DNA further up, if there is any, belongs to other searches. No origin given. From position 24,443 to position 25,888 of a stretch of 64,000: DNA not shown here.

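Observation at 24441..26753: Strong-RBS 52 aa upstream ORF coupled to an orphan NMT1/THI5-type binding lipoprotein and a Rieske oxygenase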

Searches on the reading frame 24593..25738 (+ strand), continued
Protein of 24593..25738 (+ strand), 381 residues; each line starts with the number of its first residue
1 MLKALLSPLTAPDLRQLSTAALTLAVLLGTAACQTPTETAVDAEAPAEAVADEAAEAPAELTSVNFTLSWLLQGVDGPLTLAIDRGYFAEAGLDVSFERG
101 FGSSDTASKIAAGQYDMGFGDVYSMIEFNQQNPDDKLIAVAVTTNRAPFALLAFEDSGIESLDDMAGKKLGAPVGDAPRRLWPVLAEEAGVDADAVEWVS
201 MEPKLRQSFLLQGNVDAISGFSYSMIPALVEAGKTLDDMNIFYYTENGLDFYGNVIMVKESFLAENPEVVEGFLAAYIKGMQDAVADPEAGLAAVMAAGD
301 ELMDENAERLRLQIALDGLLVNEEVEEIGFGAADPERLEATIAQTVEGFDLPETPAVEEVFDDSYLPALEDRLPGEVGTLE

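Call 23: find_encoding_contigs(protein=P0125, flank=3000, max_places=4)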
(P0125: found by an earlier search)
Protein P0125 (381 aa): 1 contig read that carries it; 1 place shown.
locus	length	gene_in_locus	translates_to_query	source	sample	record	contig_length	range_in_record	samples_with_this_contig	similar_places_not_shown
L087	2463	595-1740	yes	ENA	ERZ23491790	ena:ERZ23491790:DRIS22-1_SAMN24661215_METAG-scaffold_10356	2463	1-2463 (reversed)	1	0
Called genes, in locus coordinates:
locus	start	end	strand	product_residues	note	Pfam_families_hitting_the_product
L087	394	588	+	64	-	-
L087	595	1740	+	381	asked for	PF09084:NMT1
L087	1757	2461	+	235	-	?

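Call 27: search_protein_families(library=ncbifam, proteins=[window:24593-25738:+, L081:3292-4545:+, L081:4781-5143:+, L081:6685-7185:+, L081:15080-15985:+, L081:17166-18404:+, L083:7214-8320:-, L083:9161-9727:-, L083:6746-7177:-], max_evalue=0.00001)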
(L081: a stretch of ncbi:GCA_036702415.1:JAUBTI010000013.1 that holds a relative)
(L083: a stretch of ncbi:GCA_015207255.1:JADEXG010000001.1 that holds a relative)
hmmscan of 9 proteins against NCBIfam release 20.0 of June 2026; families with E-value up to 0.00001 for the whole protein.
window:24593-25738:+ (381 aa): 3 families
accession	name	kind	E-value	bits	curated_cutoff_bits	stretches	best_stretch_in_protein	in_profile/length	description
TIGR01728.1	SsuA_fam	subfamily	9.7e-19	67.7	163.5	1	79-308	14-239/290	aliphatic sulfonate ABC transporter substrate-binding protein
TIGR01729.1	taurine_ABC_bnd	equivalog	1.2e-09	38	304.25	1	78-292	11-221/300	taurine ABC transporter substrate-binding protein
TIGR02122.1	TRAP_TAXI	subfamily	9.9e-08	31.2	84.35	1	73-240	40-215/320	TAXI family TRAP transporter solute-binding subunit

L081:3292-4545:+ (417 aa): 54 families (the best 25 are shown)
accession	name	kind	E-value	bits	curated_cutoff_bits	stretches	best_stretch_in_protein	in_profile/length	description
NF033623.1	urate_HpxO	equivalog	3.2e-183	608.9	500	1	36-415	1-381/381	FAD-dependent urate hydroxylase HpxO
NF005243.0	PRK06753.1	equivalog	2.9e-72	243.6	365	1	36-375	2-333/374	hypothetical protein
NF005313.0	PRK06847.1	subfamily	5.1e-65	219.9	372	1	36-378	6-349/375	hypothetical protein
NF005720.0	PRK07538.1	subfamily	2.2e-48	165.2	400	1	35-378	3-366/418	hypothetical protein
NF005566.0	PRK07236.1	subfamily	3e-47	161.4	333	2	31-219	3-182/386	hypothetical protein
NF006021.0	PRK08163.1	equivalog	3.6e-46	157.9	459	1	33-383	4-360/398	3-hydroxybenzoate 6-monooxygenase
TIGR03219.1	salicylate_mono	equivalog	2.9e-36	125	446.35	2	35-218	1-191/414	salicylate 1-monooxygenase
NF005761.0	PRK07588.1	equivalog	3.4e-33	115.1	454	1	36-364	2-333/392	FAD-binding domain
NF005062.0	PRK06475.1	equivalog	1.4e-30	106.4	524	1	34-373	3-354/401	FAD-binding protein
NF004829.0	PRK06183.1-3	subfamily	9.8e-24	84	390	1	29-391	3-371/520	bifunctional 3-(3-hydroxy-phenyl)propionate/3-hydroxycinnamic acid hydroxylase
NF004832.0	PRK06184.1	subfamily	2.6e-23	82.6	476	1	31-395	3-369/506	hypothetical protein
NF004523.0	PRK05868.1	equivalog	6e-19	68.1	536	1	36-201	3-171/372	FAD-binding protein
NF033476.1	tet_destruct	subfamily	6.6e-19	68.1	550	1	36-199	5-168/386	tetracycline destructase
NF053548.1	violacein_VioC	equivalog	1.4e-18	67.2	760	2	308-383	297-372/429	NADP-dependent violacein biosynthesis oxygenase VioC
TIGR01988.1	Ubi-OHases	subfamily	1.9e-18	66.5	224.65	2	37-196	2-171/387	ubiquinone biosynthesis hydroxylase, UbiH/UbiF/VisC/COQ6 family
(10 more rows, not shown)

L081:4781-5143:+ (120 aa): 2 families
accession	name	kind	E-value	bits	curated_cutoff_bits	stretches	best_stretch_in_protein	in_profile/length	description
TIGR02962.1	hdxy_isourate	equivalog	1.2e-38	132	87.45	1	3-120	2-113/113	hydroxyisourate hydrolase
NF011610.0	PRK15036.1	equivalog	1.6e-19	70.3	217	1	5-120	29-137/137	hydroxyisourate hydrolase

L081:6685-7185:+ (166 aa): 5 families
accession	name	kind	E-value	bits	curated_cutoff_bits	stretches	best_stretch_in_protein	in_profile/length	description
TIGR03164.1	UHCUDC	equivalog_domain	2e-58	196.9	96.25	1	12-162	2-156/157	2-oxo-4-hydroxy-4-carboxy-5-ureidoimidazoline decarboxylase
NF010373.0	PRK13799.1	equivalog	1e-32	113.3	1087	1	6-162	6-171/591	unknown domain/N-carbamoyl-L-amino acid hydrolase fusion protein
NF010372.0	PRK13798.1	subfamily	4.5e-26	92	124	1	4-165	8-165/173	2-oxo-4-hydroxy-4-carboxy-5-ureidoimidazoline decarboxylase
TIGR03180.1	UraD_2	equivalog_domain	9.1e-21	74.6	139.4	1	8-164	1-158/158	2-oxo-4-hydroxy-4-carboxy-5-ureidoimidazoline decarboxylase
NF010371.0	PRK13797.1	equivalog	7.6e-11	41.3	814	1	29-164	371-518/521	allantoicase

L081:15080-15985:+ (301 aa): 2 families
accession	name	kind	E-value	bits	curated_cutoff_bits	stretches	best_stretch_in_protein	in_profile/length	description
TIGR03212.1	uraD_N-term-dom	equivalog_domain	4e-164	544.8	424.6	1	5-300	1-296/297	allantoinase PuuE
TIGR02764.1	spore_ybaN_pdaB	equivalog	5.8e-07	29.5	237.4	0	93-160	31-98/191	polysaccharide deacetylase family sporulation protein PdaB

L081:17166-18404:+ (412 aa): 26 families (the best 25 are shown)
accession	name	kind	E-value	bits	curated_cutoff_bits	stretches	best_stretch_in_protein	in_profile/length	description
NF006771.0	PRK09290.1-5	subfamily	1.1e-125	419.4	399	1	8-409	3-411/413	allantoate amidohydrolase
NF058540.1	Ncarbamyl_ErtE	equivalog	2.6e-120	401.8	520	1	6-409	5-416/418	N-carbamyl-l-glutamate amidohydrolase ErtE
TIGR01879.1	hydantase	subfamily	2.7e-115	385.5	204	1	13-407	2-401/401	hydantoinase/carbamoylase family amidase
NF006775.0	PRK09290.2-5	equivalog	3.5e-103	345.5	479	1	13-408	14-414/419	allantoate amidohydrolase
NF006769.0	PRK09290.1-3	subfamily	2.7e-102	342.5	452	1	5-407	6-411/417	allantoate amidohydrolase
NF009531.0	PRK12893.1-5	equivalog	2.5e-92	309.5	486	1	6-409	4-413/421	Zn-dependent hydrolase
NF006768.0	PRK09290.1-1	equivalog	9.9e-91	304.6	532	1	14-407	9-407/411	allantoate deiminase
NF009527.0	PRK12891.1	subfamily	5e-90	302.5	461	1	8-406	7-419/426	Zn-dependent hydrolase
NF009529.0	PRK12893.1-2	equivalog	1e-87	294.6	508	1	7-403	5-403/411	Zn-dependent hydrolase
NF006773.0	PRK09290.2-2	equivalog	1.1e-82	278.1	584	1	17-405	21-414/419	allantoate amidohydrolase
TIGR03176.1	AllC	equivalog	3.2e-73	246.8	597.75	1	14-407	5-402/406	allantoate deiminase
NF006770.0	PRK09290.1-4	equivalog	4.1e-72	243.1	372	1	15-404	6-397/403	allantoate amidohydrolase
NF006772.0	PRK09290.2-1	subfamily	2.8e-71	240.6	424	1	8-407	11-415/430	allantoate amidohydrolase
NF009530.0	PRK12893.1-4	subfamily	3.3e-68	230.7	551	1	7-405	5-405/423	Zn-dependent hydrolase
NF010373.0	PRK13799.1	equivalog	1.3e-65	222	1087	1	17-403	189-582/591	unknown domain/N-carbamoyl-L-amino acid hydrolase fusion protein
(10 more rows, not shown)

L083:7214-8320:- (368 aa): 2 families
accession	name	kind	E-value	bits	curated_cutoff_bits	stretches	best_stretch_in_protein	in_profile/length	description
NF052395.1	CyanAcHdlAtzD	equivalog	1.6e-95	320.1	360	1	9-366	2-363/364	cyanuric acid amidohydrolase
TIGR02714.1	amido_AtzD_TrzD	subfamily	4.5e-94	315.4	153.1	1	10-366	2-365/366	ring-opening amidohydrolase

L083:9161-9727:- (188 aa): 13 families
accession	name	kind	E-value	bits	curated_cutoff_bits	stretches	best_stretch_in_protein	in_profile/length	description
TIGR01367.1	pyrE_Therm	equivalog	1e-29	103.5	150.25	1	11-187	3-182/187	orotate phosphoribosyltransferase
NF006328.0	PRK08558.1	equivalog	2.1e-12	47.1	184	1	111-166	177-237/238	adenine phosphoribosyltransferase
TIGR00336.1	pyrE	equivalog_domain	1.5e-11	44.4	106.8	1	16-147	5-145/173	orotate phosphoribosyltransferase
NF002620.0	PRK02277.1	subfamily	5.8e-11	42.4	115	1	49-167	73-198/201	orotate phosphoribosyltransferase-like protein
NF002636.0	PRK02304.1-5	equivalog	1.6e-10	40.7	125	1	107-146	114-153/176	adenine phosphoribosyltransferase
TIGR01090.1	apt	equivalog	1.5e-08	34.9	185.85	1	106-144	105-143/169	adenine phosphoribosyltransferase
TIGR01743.1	purR_Bsub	equivalog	8.3e-08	31.5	258.7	0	111-150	195-234/268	pur operon repressor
NF005592.0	PRK07322.1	subfamily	1.7e-07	30.8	143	0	111-150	121-160/180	adenine phosphoribosyltransferase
TIGR01744.1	XPRTase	equivalog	2.8e-07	30.3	164.45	1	108-150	115-157/191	xanthine phosphoribosyltransferase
NF006671.0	PRK09219.1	equivalog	1e-06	28.3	177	1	110-150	117-157/192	xanthine phosphoribosyltransferase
NF001729.0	PRK00455.1-3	equivalog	2.5e-06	27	245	1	24-139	33-155/231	orotate phosphoribosyltransferase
NF002634.0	PRK02304.1-3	equivalog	3.2e-06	26.9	170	0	41-143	32-151/182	adenine phosphoribosyltransferase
NF045507.1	transregGfcR_Halo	equivalog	4e-06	26.5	300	0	54-166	88-209/215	transcriptional regulator GfcR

L083:6746-7177:- (143 aa): 1 family
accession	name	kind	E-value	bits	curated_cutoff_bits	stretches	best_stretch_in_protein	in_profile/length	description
NF007275.0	PRK09732.1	equivalog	2.7e-20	72.6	246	1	9-130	7-129/134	hypothetical protein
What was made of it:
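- On SsuA / TauA sulfonate- or taurine-binding proteins (NCBIfam TIGR01728, TIGR01729): 67.7 against 163.5, and 38 against 304.25 (call 27).
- The best NCBIfam matches of the binding protein are SsuA_fam and the taurine binding protein (call 27). The NCBIfam scores are far below cutoffs: 67.7 against 163.5 for SsuA_fam, and 38 against 304 for taurine (call 27).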

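Call 33: search_solved_structures(query=window:24593-25735:+, max_evalue=0.001)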
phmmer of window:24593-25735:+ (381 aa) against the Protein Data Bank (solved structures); distinct sequences matched with E-value up to 0.001: 10.
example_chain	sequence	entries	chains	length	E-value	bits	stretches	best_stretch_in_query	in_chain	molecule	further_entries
3ix1_A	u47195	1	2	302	6.4e-14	55.5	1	62-359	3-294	N-formyl-4-amino-5-aminomethyl-2-methylpyrimidine binding protein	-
4nmy_A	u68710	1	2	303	7.2e-10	42.1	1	63-301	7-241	ABC-type transport system, extracellular solute-binding protein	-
4esx_A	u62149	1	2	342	4e-09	39.7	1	63-289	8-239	Pyrimidine biosynthesis enzyme THI13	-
4esw_A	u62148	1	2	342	4.5e-09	39.5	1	63-289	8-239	Pyrimidine biosynthesis enzyme THI13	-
4h65_A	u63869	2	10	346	7e-09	38.9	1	63-290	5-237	Pyrimidine precursor biosynthesis enzyme THI5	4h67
4h6d_F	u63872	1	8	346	7.6e-09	38.8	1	63-289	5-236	Pyrimidine precursor biosynthesis enzyme THI5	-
6ssy_A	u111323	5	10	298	4.5e-05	26.4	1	81-292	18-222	Taurine-binding periplasmic protein | Taurine ABC transporter substrate-binding protein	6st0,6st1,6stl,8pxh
3uif_A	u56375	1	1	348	6.4e-05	25.9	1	110-286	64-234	Sulfonate ABC transporter, periplasmic sulfonate-binding protein SsuA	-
9ibo_A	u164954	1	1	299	0.00011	25.2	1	119-217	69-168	TAXI family TRAP transporter solute-binding subunit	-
8s4j_A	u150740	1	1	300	0.00011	25.1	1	119-217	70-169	TAXI family TRAP transporter solute-binding subunit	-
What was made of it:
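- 24593..25738 (+): NMT1/THI5-family (NitT/TauT-type) substrate-binding lipoprotein, 381 aa. The nearest solved relative is ThiY, a pyrimidine-binding protein (3IX1, E = 6e-14; call 33).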

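Call 43: search_protein_families(library=pfam, proteins=[L002:4447-5409:+, L002:5518-6582:+, L002:6682-8265:+, L011:8180-9118:+, L010:8154-9230:-, L007:8155-8619:+, L001:3209-4402:-, L002:1099-1767:+, L002:165-854:-, L011:4125-5090:-], max_evalue=0.0001)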
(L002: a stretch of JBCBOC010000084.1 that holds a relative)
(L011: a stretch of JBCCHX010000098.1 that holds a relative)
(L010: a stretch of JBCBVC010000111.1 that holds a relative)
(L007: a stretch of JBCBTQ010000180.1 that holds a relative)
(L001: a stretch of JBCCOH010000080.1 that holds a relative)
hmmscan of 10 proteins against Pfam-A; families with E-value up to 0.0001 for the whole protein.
L002:4447-5409:+ (320 aa): 2 families
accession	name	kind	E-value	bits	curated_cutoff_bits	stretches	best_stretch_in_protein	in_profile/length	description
PF14226.12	DIOX_N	-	1.8e-29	103.2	27.3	1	9-130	1-115/117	non-haem dioxygenase in morphine synthesis N-terminal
PF03171.26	2OG-FeII_Oxy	-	5.2e-24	84.9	23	1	180-282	5-101/101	2OG-Fe(II) oxygenase superfamily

L002:5518-6582:+ (354 aa): 1 family
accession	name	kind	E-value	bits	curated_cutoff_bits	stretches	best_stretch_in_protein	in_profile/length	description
PF02608.20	Bmp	-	7.3e-41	140.5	24.1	1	59-350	3-298/301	ABC transporter substrate-binding protein PnrA-like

L002:6682-8265:+ (527 aa): 2 families
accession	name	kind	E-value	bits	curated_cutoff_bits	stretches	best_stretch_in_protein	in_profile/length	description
PF00005.33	ABC_tran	-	2.7e-46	158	25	2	51-198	2-137/137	ABC transporter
PF13304.12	AAA_21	-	7.1e-07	30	27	0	166-229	234-300/304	AAA domain, putative AbiEii toxin, Type IV TA system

L011:8180-9118:+ (312 aa): 2 families
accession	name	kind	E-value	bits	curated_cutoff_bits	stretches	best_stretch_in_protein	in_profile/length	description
PF14226.12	DIOX_N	-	5.7e-31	108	27.3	1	3-122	1-115/117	non-haem dioxygenase in morphine synthesis N-terminal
PF03171.26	2OG-FeII_Oxy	-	2e-23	83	23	1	172-274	5-101/101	2OG-Fe(II) oxygenase superfamily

L010:8154-9230:- (358 aa): 1 family
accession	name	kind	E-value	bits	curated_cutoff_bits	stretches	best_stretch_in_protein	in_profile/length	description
PF03069.20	FmdA_AmdA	-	1.7e-28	100.1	27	2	203-352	202-371/373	Acetamidase/Formamidase family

L007:8155-8619:+ (154 aa): 1 family
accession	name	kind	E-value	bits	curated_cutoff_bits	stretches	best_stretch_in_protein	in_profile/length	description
PF00903.31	Glyoxalase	-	4.5e-10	40.4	20.6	1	6-124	2-121/121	Glyoxalase/Bleomycin resistance protein/Dioxygenase superfamily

L001:3209-4402:- (397 aa): 1 family
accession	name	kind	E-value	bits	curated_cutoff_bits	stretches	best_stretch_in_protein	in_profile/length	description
PF01837.22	HcyBio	-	3.6e-138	460.7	26.2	1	18-371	3-349/349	Homocysteine biosynthesis enzyme, sulfur-incorporation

L002:1099-1767:+ (222 aa): 3 families
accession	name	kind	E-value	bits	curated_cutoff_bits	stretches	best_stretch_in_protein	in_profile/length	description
PF17918.6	TetR_C_15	-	3.6e-16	60.2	26.8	1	109-214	1-108/108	Tetracyclin repressor-like, C-terminal domain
PF00440.29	TetR_N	-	5.1e-14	52.2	24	1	41-87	1-47/47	Bacterial regulatory proteins, tetR family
PF17928.6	TetR_C_22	-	1.3e-07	32.4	26.4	1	110-216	3-111/113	Tetracyclin repressor-like, C-terminal domain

L002:165-854:- (229 aa): 3 families
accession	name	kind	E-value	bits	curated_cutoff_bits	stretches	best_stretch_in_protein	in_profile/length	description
PF00583.31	Acetyltransf_1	-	3.5e-12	47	20.7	1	147-207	55-116/116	Acetyltransferase (GNAT) family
PF13508.13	Acetyltransf_7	-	8.2e-12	45.8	27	1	153-209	29-84/84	Acetyltransferase (GNAT) domain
PF13673.13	Acetyltransf_10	-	5e-09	36.7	23.6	1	155-215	53-115/128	Acetyltransferase (GNAT) domain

L011:4125-5090:- (321 aa): 1 family
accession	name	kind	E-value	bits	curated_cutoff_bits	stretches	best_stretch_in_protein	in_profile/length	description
PF00331.26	Glyco_hydro_10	-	7.2e-67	226.2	22.1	1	5-311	2-310/311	Glycosyl hydrolase family 10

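Call 49: search_dna_similar(query=window:24770-25735:+, collection=plasmids, mode=protein, max_evalue=1e-10, max_rows=25)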
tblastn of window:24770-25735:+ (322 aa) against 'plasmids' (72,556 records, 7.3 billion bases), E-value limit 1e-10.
Records with a match: 121; places in all: 137; records where one place covers at least 80% of the query: 100.
Best place of each record, by identity: <60% 121.
By first word of the organism name: Rhizobium 41; Agrobacterium 10; Clostridium 7; Azospirillum 6; Neorhizobium 4; Burkholderia 4; Cupriavidus 3; Rhodococcus 3; Aminobacter 3; Deinococcus 2; and 32 more.
By predicted mobility (MOB-suite, as given by PLSDB): non-mobilizable 74; conjugative 26; mobilizable 21.
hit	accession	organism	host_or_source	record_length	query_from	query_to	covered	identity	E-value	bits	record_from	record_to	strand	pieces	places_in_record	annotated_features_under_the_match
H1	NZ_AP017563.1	Pseudanabaena sp. ABRG5-3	-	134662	5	314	96%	51.4%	8e-101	331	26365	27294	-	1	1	ABC transporter substrate-binding protein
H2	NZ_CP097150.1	Deinococcus sp. QL22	-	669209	3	313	97%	43.7%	1e-73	253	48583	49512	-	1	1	ABC transporter substrate-binding protein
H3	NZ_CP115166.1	Deinococcus aquaticus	Freshwater stream system, activated ...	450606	3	313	97%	42.1%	2e-71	247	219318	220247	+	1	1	ABC transporter substrate-binding protein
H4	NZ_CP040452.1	Halomonas sp. PA16-9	-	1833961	3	314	95%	41.0%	2e-48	239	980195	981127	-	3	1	none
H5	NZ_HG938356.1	Neorhizobium galegae bv. officinalis bv. officinalis str. ...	Galega officinalis root nodule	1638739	1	315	98%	39.6%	2e-62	221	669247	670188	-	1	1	record has no annotation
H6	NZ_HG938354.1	Neorhizobium galegae bv. orientalis str. HAMBI 540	Galega orientalis root nodule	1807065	1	315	98%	39.2%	3e-62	220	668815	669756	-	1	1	record has no annotation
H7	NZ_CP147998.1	Neorhizobium sp. EC2-8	-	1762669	2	315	98%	39.0%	3e-63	223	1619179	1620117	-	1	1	record has no annotation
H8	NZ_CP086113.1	Skermanella rosea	single cell,hydrocarbon-contaminated ...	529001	1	314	98%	39.0%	8e-62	219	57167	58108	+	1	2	ABC transporter substrate-binding protein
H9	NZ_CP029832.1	Azospirillum ramasamyi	single cell,Cow dung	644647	3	313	97%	38.1%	2e-59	213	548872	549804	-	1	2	ABC transporter substrate-binding protein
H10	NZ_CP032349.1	Azospirillum brasilense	soil sample,Agricultural field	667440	1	313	97%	36.9%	1e-56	204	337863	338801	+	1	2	ABC transporter substrate-binding protein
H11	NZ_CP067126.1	Paracoccus alcaliphilus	whole organism,soil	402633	3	308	95%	37.6%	2e-53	195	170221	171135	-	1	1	ABC transporter substrate-binding protein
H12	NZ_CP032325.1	Azospirillum argentinense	soil sample,Agricultural field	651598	1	313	97%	36.6%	8e-56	202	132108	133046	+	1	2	ABC transporter substrate-binding protein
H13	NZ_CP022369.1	Azospirillum sp. TSH58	single cell,paddy soils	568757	1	313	97%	36.6%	1e-55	201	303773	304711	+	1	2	ABC transporter substrate-binding protein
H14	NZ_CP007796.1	Azospirillum argentinense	Triticum aestivum L.,Root,wheat ...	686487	1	313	97%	36.3%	8e-55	199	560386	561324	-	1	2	ABC transporter substrate-binding protein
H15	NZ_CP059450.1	Azospirillum brasilense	Prokaryotes,soil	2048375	3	313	97%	36.5%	3e-50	186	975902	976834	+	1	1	none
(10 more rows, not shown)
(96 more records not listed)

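Call 51: get_annotated_region(hit=H2, flank=8000)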
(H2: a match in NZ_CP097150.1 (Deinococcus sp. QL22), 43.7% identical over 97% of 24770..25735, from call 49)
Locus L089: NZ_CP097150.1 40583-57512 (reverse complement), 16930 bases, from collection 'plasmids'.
description: Deinococcus sp. QL22 plasmid unnamed5, complete sequence
organism: Deinococcus sp. QL22 (NCBI taxid 2939437)
taxonomy: Bacteria; Deinococcota; Deinococci; Deinococcales; Deinococcaceae; Deinococcus; Deinococcus sp. QL22
host: -; source: -; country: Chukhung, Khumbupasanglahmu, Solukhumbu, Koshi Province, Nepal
typing (MOB-suite, as given by PLSDB): non-mobilizable
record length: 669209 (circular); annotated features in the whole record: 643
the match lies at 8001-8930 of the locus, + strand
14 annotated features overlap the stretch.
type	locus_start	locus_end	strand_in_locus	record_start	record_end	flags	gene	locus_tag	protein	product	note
CDS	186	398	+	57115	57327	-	-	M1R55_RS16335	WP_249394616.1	hypothetical protein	-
CDS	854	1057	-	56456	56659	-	-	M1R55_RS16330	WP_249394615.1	hypothetical protein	-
CDS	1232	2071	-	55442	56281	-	-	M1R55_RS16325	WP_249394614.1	hypothetical protein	-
CDS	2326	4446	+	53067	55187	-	-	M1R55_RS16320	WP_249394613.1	ATP-binding protein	-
CDS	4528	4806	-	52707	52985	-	-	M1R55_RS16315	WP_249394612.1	hypothetical protein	-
CDS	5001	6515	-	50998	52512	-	-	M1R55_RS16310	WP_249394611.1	GAF domain-containing protein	-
CDS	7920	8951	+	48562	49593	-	-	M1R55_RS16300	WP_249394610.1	ABC transporter substrate-binding protein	-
CDS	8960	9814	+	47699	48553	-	-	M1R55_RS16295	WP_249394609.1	ABC transporter ATP-binding protein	-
CDS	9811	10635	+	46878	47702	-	-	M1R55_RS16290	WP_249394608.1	ABC transporter permease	-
CDS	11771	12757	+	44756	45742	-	-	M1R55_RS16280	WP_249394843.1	alpha/beta fold hydrolase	-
CDS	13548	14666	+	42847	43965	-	-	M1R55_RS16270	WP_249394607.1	erythromycin esterase family protein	GO:0046677 - response to antibiotic [Evidence IEA]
CDS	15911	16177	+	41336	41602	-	-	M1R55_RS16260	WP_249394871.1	hypothetical protein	-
CDS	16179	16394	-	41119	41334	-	-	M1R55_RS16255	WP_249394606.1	hypothetical protein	-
CDS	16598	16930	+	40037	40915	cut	-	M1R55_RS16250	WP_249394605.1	MurR/RpiR family transcriptional regulator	GO:0006355 - regulation of DNA-templated transcription [Evidence IEA]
